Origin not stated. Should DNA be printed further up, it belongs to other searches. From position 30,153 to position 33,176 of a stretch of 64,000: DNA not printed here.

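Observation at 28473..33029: Giant AMP-ligase / 750-aa unknown / GNAT fusion protein (top candidate for an undescribed system)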

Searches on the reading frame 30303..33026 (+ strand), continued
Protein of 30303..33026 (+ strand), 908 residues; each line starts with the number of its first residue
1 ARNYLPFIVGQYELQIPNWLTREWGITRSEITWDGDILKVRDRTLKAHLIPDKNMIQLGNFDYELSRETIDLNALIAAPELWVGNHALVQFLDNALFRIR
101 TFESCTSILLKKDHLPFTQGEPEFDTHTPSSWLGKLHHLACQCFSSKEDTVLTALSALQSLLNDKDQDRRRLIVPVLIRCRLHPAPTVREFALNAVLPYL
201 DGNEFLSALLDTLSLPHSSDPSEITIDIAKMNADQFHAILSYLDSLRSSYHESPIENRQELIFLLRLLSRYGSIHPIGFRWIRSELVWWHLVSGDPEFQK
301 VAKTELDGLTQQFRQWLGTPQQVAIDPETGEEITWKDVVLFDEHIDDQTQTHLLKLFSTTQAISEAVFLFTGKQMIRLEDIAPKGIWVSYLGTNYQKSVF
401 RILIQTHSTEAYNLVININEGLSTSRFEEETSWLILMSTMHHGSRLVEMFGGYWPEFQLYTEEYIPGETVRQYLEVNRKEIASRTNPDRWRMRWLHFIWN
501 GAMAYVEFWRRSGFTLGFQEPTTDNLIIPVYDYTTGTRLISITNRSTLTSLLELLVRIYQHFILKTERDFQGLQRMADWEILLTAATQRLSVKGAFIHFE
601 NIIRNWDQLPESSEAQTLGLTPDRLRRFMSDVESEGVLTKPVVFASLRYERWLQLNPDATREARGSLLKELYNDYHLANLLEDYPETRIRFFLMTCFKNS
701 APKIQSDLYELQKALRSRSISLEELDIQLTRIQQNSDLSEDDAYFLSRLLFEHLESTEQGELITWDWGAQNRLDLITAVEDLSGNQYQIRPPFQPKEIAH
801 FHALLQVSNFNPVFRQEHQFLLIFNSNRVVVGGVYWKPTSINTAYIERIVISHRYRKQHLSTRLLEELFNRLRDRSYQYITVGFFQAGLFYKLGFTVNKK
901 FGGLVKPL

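Call 35: search_solved_structures(query=A2, max_evalue=10)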
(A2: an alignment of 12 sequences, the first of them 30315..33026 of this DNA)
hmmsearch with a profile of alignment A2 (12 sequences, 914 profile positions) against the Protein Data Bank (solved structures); distinct sequences matched with E-value up to 10: 52.
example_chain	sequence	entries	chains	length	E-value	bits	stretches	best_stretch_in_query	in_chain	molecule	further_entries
1qst_A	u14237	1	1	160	3.5e-10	41.8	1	812-909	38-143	TGCN5 HISTONE ACETYL TRANSFERASE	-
1q2c_A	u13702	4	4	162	3.6e-10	41.7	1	812-909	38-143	histone acetyltransferase GCN5 | TGCN5 HISTONE ACETYL TRANSFERASE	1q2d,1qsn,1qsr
1m1d_A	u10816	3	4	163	3.6e-10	41.7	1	812-909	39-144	TGCN5 HISTONE ACETYL TRANSFERASE | HAT A1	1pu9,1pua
5gcn_A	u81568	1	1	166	3.8e-10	41.6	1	812-909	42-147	HISTONE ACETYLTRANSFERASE GCN5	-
4rs2_A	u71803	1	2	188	2.7e-05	25.6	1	823-902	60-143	Predicted acyltransferase with acyl-CoA N-acyltransferase domain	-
5kgh_A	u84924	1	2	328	0.00036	21.9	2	843-885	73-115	Predicted acetyltransferase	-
3d8p_A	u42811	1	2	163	0.00068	21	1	820-897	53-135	acetyltransferase of GNAT family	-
5kga_A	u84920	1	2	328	0.0011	20.3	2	843-885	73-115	Predicted acetyltransferase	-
5kf1_A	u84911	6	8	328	0.0018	19.6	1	843-885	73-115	Predicted acetyltransferase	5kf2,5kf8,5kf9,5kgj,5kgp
6nas_N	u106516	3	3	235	0.0022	19.2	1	842-907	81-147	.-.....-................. 80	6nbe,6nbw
5ib0_A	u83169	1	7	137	0.0058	17.9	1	841-879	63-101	Uncharacterized protein PA4534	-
4ubr_A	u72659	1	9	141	0.0062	17.8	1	841-879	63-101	Putative acetyltransferase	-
5hmn_A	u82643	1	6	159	0.012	16.8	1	821-870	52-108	AAC3-I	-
1r57_A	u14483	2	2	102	0.012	16.8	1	819-894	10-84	conserved hypothetical protein | Acetyltransferase, GNAT family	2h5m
3t9y_A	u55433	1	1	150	0.021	16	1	813-879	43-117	Acetyltransferase, GNAT family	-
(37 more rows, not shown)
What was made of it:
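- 30696..31253 (+): HEAT-like helical repeat, residues about 742-927. Weak profile hits to designed helical-repeat proteins (call 35).
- On GNAT superfamily: The family profile hits GCN5 at E 3.5e-10 (call 35).
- Tried and rejected: The sequence profile of the middle region against PDB found nothing outside the GNAT (call 35).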

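Call 56: search_solved_structures(query=A2, max_evalue=0.0001, show_alignments=2)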
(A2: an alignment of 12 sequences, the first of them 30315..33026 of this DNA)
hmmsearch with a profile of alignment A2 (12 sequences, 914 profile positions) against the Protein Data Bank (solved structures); distinct sequences matched with E-value up to 0.0001: 5.
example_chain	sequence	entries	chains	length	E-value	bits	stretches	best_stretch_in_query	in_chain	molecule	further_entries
1qst_A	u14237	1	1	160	3.5e-10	41.8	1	812-909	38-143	TGCN5 HISTONE ACETYL TRANSFERASE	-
1q2c_A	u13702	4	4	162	3.6e-10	41.7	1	812-909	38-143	histone acetyltransferase GCN5 | TGCN5 HISTONE ACETYL TRANSFERASE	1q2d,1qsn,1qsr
1m1d_A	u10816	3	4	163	3.6e-10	41.7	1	812-909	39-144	TGCN5 HISTONE ACETYL TRANSFERASE | HAT A1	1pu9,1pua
5gcn_A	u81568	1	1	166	3.8e-10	41.6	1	812-909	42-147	HISTONE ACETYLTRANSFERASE GCN5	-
4rs2_A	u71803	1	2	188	2.7e-05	25.6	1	823-902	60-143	Predicted acyltransferase with acyl-CoA N-acyltransferase domain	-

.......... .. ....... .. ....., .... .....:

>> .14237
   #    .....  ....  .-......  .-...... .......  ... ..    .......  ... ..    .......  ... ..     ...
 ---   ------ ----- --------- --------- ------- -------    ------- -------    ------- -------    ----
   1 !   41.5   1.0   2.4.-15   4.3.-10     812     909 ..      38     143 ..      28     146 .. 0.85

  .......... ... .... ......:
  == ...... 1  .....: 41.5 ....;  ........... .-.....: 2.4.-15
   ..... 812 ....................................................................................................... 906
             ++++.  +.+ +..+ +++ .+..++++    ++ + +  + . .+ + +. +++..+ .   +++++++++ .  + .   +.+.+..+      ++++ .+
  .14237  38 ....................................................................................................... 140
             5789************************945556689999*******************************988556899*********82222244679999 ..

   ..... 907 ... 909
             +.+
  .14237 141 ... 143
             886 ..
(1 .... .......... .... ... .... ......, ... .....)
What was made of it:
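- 32577..33026 (+): Gcn5-type GNAT domain, residues about 1369-1518. The family profile hits Tetrahymena GCN5 at E 3.5e-10 (calls 35, 56).
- The family's acidic residue at 1457 aligns two positions from Gcn5's catalytic Glu, not on it (call 56).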

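Call 63: find_encoding_contigs(protein=P0121, flank=6000, max_places=2)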
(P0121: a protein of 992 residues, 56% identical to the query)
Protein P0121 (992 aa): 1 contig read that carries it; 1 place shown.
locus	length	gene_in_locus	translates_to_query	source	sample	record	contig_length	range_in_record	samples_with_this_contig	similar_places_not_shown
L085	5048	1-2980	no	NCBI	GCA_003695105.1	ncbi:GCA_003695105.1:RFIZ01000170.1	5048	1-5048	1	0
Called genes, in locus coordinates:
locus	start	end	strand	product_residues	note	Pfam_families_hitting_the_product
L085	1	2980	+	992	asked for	PF00583:Acetyltransf_1 (weak)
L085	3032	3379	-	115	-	-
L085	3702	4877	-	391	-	PF01053:Cys_Met_Meta_PP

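Call 64: find_encoding_contigs(protein=P0155, flank=6000, max_places=2)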
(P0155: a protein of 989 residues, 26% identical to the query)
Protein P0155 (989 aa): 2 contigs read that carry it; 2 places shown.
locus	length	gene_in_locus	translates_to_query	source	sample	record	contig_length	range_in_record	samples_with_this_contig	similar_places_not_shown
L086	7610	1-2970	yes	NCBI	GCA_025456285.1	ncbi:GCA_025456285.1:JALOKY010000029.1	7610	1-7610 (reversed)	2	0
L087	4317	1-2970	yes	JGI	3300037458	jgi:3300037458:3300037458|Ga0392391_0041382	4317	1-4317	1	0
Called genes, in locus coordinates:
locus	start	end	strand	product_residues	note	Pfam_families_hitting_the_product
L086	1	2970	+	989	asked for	PF23562:AMP-binding_C_3 (weak), PF00583:Acetyltransf_1, PF13508:Acetyltransf_7, PF14542:Acetyltransf_CG (faint)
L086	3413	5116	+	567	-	PF00672:HAMP, PF00512:HisKA, PF02518:HATPase_c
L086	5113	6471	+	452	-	PF00072:Response_reg, PF00158:Sigma54_activat, PF13191:AAA_16 (weak), PF14532:Sigma54_activ_2, PF07728:AAA_5, PF25601:AAA_lid_14, PF02954:HTH_8, PF18024:HTH_50 (weak)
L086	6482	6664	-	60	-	-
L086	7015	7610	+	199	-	PF12797:Fer4_2 (weak), PF13247:Fer4_11, PF12838:Fer4_7 (weak), PF00037:Fer4 (weak), PF12797:Fer4_2 (weak), PF12837:Fer4_6 (weak), PF13237:Fer4_10 (weak), PF13187:Fer4_9 (weak), +1 more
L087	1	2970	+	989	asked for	PF23562:AMP-binding_C_3 (weak), PF00583:Acetyltransf_1, PF13508:Acetyltransf_7, PF14542:Acetyltransf_CG (faint)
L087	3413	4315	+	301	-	?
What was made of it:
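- Tried and rejected: Stand-alone 'middle+GNAT' homologues of about 900-1,000 aa. The two that were checked (P0121, P0155) start at base 1 of their contigs, so they are fragments and not split genes (calls 63, 64).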

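Call 65: search_protein_families(library=pfam, alignment_id=A2, max_evalue=1)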
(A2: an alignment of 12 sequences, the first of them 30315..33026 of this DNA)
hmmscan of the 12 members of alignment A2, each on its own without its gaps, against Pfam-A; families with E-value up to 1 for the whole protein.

A. member 1, window:30315-33026:+ (904 aa): 7 families
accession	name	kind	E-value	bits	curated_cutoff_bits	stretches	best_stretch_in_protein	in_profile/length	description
PF00583.31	Acetyltransf_1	-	2.6e-07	31.4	20.7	1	806-891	27-116/116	Acetyltransferase (GNAT) family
PF13673.13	Acetyltransf_10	-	6.8e-06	26.5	23.6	1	787-879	3-93/128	Acetyltransferase (GNAT) domain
PF13508.13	Acetyltransf_7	-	4.5e-05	24.2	27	1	814-892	3-83/84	Acetyltransferase (GNAT) domain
PF25151.1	TPR_Trm732_C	-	0.0088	16.4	27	1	146-210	72-139/159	Trm732, C-terminal TPR repeats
PF13733.12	Glyco_transf_7N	-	0.025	14.6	27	1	813-875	19-80/134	N-terminal region of glycosyl transferase group 7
PF13527.13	Acetyltransf_9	-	0.21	12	25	1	835-892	68-125/127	Acetyltransferase (GNAT) domain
PF02985.28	HEAT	-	0.24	12.2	23.5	0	169-192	1-24/31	HEAT repeat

B. families by the number of members that match (of 12 scanned): 18 families
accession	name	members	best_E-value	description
PF00583.31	Acetyltransf_1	12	7.2e-11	Acetyltransferase (GNAT) family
PF13508.13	Acetyltransf_7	12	1.2e-08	Acetyltransferase (GNAT) domain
PF13673.13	Acetyltransf_10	11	8.7e-07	Acetyltransferase (GNAT) domain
PF14542.12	Acetyltransf_CG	11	9.4e-05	GCN5-related N-acetyl-transferase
PF13527.13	Acetyltransf_9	5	0.00096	Acetyltransferase (GNAT) domain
PF09823.15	DUF2357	1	0.004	Domain of unknown function (DUF2357)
PF25151.1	TPR_Trm732_C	1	0.0088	Trm732, C-terminal TPR repeats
PF13733.12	Glyco_transf_7N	1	0.025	N-terminal region of glycosyl transferase group 7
PF17013.11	Acetyltransf_15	1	0.027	Putative acetyl-transferase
PF10610.15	Tafi-CsgC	1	0.068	Thin aggregative fimbriae synthesis protein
PF13646.12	HEAT_2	1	0.077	HEAT repeats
PF09383.16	NIL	1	0.078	NIL domain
PF18327.6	PRODH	1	0.079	Proline utilization A proline dehydrogenase N-terminal domain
PF08445.16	FR47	1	0.11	FR47-like protein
PF16751.10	RsdA_SigD_bd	1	0.11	Anti-sigma-D factor RsdA to sigma factor binding region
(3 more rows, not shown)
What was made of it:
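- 32577..33026 (+): All 12 diverse members match PF00583 (call 65).
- On GNAT superfamily: All 12 diverse members match (call 65).
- Tried and rejected: Pfam found nothing in the middle region of 12 members (call 65).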
